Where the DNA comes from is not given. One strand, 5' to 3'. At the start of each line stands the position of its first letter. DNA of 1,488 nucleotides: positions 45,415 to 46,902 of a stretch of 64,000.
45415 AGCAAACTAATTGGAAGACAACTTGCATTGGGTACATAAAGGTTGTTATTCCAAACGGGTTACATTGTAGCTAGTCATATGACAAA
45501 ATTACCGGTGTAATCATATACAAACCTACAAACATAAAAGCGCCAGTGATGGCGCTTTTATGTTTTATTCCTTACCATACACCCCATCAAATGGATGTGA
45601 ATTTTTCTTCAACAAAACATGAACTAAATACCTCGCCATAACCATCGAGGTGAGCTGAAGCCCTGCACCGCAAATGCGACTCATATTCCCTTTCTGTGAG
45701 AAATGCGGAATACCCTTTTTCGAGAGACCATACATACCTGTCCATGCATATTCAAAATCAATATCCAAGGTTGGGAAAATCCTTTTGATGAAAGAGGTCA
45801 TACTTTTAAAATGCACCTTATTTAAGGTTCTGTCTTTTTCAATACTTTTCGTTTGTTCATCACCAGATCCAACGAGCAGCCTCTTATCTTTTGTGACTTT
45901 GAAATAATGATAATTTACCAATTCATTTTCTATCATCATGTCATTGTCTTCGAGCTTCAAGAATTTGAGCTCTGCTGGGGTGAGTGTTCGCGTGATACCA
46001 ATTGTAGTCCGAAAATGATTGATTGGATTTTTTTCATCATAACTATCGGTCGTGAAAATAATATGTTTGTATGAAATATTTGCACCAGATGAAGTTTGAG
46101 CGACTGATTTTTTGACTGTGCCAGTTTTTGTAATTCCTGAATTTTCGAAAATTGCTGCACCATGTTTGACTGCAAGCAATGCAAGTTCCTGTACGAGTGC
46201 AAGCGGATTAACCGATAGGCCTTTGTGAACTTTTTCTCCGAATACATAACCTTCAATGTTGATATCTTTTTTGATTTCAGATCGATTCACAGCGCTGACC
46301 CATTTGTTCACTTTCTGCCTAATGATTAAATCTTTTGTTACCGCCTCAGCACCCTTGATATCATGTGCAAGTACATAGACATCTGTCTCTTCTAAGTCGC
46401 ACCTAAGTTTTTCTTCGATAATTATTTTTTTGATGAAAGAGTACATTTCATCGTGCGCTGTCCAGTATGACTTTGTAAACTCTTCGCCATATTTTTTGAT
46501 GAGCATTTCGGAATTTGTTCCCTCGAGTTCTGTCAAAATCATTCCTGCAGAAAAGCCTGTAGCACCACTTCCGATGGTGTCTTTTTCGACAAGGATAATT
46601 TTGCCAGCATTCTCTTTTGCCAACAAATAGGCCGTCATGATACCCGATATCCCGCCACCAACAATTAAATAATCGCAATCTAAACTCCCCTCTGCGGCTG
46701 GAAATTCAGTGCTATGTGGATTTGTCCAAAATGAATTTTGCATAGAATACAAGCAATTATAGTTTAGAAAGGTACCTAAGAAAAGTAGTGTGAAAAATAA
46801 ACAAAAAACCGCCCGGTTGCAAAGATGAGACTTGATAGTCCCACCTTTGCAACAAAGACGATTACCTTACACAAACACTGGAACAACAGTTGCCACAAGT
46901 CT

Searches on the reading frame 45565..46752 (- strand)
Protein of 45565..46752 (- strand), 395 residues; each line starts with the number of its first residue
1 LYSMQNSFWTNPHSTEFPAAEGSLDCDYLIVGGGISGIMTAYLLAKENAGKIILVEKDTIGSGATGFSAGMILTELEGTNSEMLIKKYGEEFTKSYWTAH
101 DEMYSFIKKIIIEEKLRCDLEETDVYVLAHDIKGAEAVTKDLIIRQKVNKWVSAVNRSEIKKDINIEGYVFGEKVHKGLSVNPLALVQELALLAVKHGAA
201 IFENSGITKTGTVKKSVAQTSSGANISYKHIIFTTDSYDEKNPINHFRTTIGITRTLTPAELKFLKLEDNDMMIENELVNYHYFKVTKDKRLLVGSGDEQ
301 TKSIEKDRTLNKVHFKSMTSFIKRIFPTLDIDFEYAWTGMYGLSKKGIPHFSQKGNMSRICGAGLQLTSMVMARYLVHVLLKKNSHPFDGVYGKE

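Call 18: search_protein_families(library=pfam, proteins=[window:45565-46752:-], max_evalue=0.0001)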
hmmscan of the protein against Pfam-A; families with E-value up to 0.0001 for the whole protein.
window:45565-46752:- (395 aa): 3 families
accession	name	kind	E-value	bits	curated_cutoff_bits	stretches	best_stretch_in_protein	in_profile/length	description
PF01266.30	DAO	-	2e-36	126.7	27.9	1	27-376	1-350/353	FAD dependent oxidoreductase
PF00890.30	FAD_binding_2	-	2.2e-05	24.3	20.4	1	27-72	1-45/414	FAD binding domain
PF12831.13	FAD_oxidored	-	8e-05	22.5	27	0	27-174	1-129/416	FAD dependent oxidoreductase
